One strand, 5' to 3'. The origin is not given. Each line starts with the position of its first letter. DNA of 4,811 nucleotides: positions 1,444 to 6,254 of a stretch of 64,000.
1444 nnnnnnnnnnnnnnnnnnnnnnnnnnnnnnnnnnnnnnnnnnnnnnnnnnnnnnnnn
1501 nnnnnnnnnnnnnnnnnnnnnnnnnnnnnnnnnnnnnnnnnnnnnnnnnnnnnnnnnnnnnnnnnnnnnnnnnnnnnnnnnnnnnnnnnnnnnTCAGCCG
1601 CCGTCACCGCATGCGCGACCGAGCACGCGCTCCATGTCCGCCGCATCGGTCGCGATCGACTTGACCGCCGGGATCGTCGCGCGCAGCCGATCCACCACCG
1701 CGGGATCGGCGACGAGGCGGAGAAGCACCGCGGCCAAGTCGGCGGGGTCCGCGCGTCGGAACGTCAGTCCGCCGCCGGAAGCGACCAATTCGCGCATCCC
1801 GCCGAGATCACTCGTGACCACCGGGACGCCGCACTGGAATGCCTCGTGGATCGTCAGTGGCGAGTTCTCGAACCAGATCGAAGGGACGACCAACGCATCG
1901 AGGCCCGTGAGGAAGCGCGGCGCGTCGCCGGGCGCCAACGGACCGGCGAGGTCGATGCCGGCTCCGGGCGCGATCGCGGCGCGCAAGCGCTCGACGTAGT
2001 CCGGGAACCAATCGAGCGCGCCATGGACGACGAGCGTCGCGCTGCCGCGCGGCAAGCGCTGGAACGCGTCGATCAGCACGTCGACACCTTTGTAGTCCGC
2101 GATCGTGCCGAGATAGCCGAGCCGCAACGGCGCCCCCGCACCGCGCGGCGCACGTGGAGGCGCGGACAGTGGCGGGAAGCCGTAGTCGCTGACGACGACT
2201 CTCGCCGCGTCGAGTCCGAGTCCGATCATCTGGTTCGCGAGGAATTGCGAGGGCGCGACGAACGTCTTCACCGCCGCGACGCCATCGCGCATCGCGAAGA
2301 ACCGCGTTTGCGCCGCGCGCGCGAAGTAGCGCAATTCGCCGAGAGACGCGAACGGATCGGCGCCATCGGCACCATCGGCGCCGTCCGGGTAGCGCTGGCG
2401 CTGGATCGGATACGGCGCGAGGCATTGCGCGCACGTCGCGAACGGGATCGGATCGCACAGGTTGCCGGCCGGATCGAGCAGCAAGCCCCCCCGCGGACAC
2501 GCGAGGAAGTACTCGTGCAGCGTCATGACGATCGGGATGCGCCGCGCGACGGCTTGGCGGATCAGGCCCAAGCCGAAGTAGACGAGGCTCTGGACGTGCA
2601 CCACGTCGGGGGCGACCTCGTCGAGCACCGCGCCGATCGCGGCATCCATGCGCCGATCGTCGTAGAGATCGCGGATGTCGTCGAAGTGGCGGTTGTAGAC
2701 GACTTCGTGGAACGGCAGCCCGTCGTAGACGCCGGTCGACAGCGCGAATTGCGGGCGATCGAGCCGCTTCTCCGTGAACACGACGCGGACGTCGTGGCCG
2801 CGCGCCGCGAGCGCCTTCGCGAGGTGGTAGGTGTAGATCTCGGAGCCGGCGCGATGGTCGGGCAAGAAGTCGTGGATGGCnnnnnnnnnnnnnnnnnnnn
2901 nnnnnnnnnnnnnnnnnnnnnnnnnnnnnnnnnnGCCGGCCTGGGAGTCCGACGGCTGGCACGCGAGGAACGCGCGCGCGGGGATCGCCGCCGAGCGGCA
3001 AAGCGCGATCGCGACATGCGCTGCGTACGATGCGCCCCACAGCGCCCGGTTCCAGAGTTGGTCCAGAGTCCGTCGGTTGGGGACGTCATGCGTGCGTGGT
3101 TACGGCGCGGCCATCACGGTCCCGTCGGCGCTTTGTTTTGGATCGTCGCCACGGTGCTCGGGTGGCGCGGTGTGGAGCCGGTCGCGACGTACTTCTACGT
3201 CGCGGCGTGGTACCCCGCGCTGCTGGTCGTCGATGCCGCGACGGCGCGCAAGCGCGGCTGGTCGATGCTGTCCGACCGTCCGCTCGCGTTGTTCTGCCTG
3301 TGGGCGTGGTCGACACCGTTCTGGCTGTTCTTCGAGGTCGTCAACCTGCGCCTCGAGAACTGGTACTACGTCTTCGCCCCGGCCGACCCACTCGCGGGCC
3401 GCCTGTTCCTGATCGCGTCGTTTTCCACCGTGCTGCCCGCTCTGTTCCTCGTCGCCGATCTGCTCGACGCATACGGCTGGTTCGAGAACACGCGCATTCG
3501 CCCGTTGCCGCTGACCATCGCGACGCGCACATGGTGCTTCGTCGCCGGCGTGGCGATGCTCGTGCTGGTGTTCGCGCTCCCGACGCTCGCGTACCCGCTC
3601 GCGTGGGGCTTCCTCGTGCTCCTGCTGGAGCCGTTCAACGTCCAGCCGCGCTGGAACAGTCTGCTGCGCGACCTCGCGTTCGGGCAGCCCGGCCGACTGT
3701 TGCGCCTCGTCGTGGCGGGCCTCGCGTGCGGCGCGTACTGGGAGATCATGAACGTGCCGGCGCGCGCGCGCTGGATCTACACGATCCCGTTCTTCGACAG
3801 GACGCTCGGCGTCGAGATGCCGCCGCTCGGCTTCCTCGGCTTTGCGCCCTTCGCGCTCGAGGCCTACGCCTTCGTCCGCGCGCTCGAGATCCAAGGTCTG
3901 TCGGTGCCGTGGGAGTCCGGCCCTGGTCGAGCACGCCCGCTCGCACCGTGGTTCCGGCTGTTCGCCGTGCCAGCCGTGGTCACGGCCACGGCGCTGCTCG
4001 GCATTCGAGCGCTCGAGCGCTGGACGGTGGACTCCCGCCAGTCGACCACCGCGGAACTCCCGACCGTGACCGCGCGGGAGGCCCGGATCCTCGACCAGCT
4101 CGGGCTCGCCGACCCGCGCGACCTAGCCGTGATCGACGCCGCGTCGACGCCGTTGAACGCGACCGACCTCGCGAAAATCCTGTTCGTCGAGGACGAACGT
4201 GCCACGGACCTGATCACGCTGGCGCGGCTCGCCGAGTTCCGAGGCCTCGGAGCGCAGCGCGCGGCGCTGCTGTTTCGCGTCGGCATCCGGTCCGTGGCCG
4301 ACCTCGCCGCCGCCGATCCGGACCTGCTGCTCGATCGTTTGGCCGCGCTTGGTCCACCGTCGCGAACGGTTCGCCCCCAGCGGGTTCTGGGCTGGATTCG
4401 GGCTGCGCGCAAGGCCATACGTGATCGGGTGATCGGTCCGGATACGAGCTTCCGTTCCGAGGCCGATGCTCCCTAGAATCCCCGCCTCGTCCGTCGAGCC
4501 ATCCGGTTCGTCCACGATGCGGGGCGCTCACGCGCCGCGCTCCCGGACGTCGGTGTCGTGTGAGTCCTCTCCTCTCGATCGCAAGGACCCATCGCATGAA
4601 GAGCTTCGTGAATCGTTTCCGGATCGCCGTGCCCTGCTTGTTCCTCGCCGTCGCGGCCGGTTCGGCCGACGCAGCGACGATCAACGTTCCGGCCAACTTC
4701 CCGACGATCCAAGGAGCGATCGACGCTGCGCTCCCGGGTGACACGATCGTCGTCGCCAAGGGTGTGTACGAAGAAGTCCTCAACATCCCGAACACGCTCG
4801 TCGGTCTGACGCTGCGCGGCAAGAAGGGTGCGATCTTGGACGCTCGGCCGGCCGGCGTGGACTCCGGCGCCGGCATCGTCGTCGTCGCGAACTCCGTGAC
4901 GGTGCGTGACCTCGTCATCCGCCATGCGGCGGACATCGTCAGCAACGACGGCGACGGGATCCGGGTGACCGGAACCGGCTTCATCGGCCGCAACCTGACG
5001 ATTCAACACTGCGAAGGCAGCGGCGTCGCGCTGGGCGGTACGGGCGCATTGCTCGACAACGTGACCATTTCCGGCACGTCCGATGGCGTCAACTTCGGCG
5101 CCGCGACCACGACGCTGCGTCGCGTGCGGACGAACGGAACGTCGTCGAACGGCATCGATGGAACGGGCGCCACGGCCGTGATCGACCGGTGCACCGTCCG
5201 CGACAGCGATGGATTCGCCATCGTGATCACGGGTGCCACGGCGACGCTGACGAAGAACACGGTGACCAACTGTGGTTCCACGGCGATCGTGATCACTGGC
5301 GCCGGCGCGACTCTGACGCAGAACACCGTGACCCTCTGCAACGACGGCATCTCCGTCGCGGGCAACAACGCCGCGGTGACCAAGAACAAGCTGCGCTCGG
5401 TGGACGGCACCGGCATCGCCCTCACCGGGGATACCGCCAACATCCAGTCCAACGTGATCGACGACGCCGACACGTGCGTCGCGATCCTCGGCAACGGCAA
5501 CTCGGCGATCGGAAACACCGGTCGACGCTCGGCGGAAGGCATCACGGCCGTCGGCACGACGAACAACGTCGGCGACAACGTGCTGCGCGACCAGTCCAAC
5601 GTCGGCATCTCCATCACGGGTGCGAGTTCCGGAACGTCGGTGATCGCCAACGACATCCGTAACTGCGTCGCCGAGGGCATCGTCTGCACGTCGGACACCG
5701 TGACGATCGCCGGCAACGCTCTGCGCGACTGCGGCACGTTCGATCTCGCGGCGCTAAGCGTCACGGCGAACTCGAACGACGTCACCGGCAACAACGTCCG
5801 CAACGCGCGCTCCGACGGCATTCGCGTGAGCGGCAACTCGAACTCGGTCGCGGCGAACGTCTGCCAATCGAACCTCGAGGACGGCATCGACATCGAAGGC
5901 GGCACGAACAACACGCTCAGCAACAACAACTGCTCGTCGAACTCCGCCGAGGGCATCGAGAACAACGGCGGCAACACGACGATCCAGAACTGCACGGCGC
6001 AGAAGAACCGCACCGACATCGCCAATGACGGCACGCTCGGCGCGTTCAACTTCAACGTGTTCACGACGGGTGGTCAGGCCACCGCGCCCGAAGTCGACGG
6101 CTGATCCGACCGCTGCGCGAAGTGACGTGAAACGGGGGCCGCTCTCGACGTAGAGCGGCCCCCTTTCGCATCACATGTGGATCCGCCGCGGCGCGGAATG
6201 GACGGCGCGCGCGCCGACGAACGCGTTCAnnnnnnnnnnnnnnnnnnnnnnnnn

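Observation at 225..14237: Tandem family of GT4 paralogs sharing a conserved Cys4 (C-x13-14-C-x8-10-C-x2-C) insert after an (M)TLHDF motif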

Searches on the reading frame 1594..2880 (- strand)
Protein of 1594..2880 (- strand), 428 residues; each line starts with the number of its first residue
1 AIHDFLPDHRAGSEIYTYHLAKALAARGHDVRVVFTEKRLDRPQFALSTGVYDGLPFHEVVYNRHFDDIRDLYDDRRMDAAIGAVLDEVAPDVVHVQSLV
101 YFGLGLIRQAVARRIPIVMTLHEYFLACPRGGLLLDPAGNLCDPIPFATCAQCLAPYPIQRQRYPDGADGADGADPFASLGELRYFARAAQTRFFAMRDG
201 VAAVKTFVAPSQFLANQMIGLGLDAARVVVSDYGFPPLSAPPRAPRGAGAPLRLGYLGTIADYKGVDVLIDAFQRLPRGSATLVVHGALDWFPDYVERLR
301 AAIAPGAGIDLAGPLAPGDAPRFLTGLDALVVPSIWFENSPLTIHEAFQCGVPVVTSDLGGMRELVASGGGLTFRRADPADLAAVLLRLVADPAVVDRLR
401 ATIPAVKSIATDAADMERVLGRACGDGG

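Call 4: search_protein_families(library=pfam, proteins=[window:1594-2880:-], max_evalue=0.01)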
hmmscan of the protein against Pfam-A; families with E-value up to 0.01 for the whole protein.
window:1594-2880:- (428 aa): 6 families
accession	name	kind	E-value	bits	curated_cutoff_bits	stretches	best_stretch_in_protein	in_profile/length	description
PF13692.12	Glyco_trans_1_4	-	6.9e-22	78.7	27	1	253-392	3-142/142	Glycosyl transferases group 1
PF00534.26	Glycos_transf_1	-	5.8e-21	75.2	26.4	1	254-399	18-165/172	Glycosyl transferases group 1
PF13439.12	Glyco_transf_4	-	2.9e-20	73.4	28.5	1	12-125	3-107/170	Glycosyltransferase Family 4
PF13579.12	Glyco_trans_4_4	-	2.5e-17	64.1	29.7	1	12-230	2-154/158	Glycosyl transferase 4-like domain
PF13477.12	Glyco_trans_4_2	-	2.8e-06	28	23.4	1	12-122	8-107/139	Glycosyl transferase 4-like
PF20706.3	GT4-conflict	-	2.9e-05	23.7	26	1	225-369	171-323/385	Family 4 Glycosyltransferase in conflict systems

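Call 28: search_protein_families(library=ncbifam, proteins=[window:1594-2880:-], max_evalue=0.001)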
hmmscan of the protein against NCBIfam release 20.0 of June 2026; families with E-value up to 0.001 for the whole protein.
window:1594-2880:- (428 aa): 19 families
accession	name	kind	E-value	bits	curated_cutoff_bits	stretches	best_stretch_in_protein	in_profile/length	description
TIGR04063.1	stp3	hypoth_equivalog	1.5e-14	53.8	442.05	1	254-402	216-370/397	TIGR04063 family PEP-CTERM/XrtA system glycosyltransferase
TIGR04047.1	MSMEG_0565_glyc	hypoth_equivalog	3.8e-11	42.7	259.85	1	257-408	199-357/373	MSMEG_0565 family glycosyltransferase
NF041876.1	EPS_EpsE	equivalog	6.6e-11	42.1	400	1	242-401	205-370/389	exopolysaccharide biosynthesis GT4 family glycosyltransferase EpsE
TIGR03088.1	stp2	hypoth_equivalog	2e-09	37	409.05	1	306-397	250-343/374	TIGR03088 family PEP-CTERM/XrtA system glycosyltransferase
TIGR03999.1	thiol_BshA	equivalog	3.7e-08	32.7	273.7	1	338-401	283-347/375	N-acetyl-alpha-D-glucosaminyl L-malate synthase BshA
TIGR02149.1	glgA_Coryne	subfamily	3.8e-08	32.9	302.4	1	256-398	209-361/391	glycogen synthase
TIGR03449.1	mycothiol_MshA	equivalog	1.9e-07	30.3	462.5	1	255-401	224-378/406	D-inositol-3-phosphate glycosyltransferase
NF053787.1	GlcN_PG_synth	equivalog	6.8e-07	28.4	480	1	207-392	147-326/361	N-acetylglucosaminyl phosphatidylglycerol synthase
TIGR04348.1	TIGR04348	equivalog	1.2e-06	27.8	300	1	256-413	142-298/310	selenoneine biosynthesis selenosugar synthase SenB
TIGR02095.1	glgA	subfamily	3.5e-06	26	328.45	1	254-389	297-438/477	glycogen/starch synthase, ADP-glucose type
NF038011.1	PelF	equivalog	9.7e-06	24.9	100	1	323-388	380-453/489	GT4 family glycosyltransferase PelF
NF041010.1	glycosy_Agl16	equivalog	2e-05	23.6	575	0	198-389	128-315/352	glycosylation protein Agl16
NF047684.1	TeichurnBiosyTuaC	equivalog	3.8e-05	22.8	550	1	256-393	224-355/391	teichuronic acid biosynthesis protein TuaC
NF038295.1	EPS_HpsP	equivalog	0.00012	21.2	550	0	256-361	212-321/388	hormogonium polysaccharide biosynthesis glycosyltransferase HpsP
NF041879.1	EPS_EpsH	equivalog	0.00032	19.5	800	1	248-399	234-388/431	exopolysaccharide biosynthesis glycosyltransferase EpsH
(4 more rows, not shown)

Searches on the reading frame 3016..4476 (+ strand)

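Call 4: search_protein_families(library=pfam, proteins=[window:3016-4476:+], max_evalue=0.01)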
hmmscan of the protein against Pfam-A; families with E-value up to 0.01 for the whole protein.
window:3016-4476:+ (486 aa): 3 families
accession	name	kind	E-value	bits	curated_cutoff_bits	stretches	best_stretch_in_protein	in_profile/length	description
PF14229.12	DUF4332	-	2.7e-09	37.7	23.2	1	351-466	3-121/122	Domain of unknown function (DUF4332)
PF11731.14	Cdd1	-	0.0007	20.2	25.5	0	402-444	5-47/86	Pathogenicity locus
PF14520.12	HHH_5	-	0.002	19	27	1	405-439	4-38/57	Helix-hairpin-helix domain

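Call 28: search_protein_families(library=ncbifam, proteins=[window:3016-4476:+], max_evalue=0.001)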
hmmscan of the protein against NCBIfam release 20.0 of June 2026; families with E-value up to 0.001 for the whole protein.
window:3016-4476:+ (486 aa): 0 families

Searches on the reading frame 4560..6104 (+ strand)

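Call 4: search_protein_families(library=pfam, proteins=[window:4560-6104:+], max_evalue=0.01)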
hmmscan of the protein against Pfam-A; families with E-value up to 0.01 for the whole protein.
window:4560-6104:+ (514 aa): 2 families
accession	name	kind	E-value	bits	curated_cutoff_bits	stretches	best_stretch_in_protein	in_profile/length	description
PF13229.12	Beta_helix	-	3.5e-31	108.4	25.9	5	154-295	1-151/158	Right handed beta helix region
PF05048.19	NosD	-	1.6e-13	51.1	23.6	3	357-488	25-154/212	Periplasmic copper-binding protein (NosD)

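Call 28: search_protein_families(library=ncbifam, proteins=[window:4560-6104:+], max_evalue=0.001)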
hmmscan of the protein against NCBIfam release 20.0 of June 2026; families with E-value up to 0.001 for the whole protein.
window:4560-6104:+ (514 aa): 2 families
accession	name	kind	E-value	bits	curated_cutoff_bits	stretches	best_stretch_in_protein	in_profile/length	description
TIGR04247.1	NosD_copper_fam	subfamily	1.5e-09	37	300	1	50-366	1-282/377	nitrous oxide reductase family maturation protein NosD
TIGR03804.1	para_beta_helix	repeat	1.2e-07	31.3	19.45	1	442-484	1-43/44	parallel beta-helix repeat protein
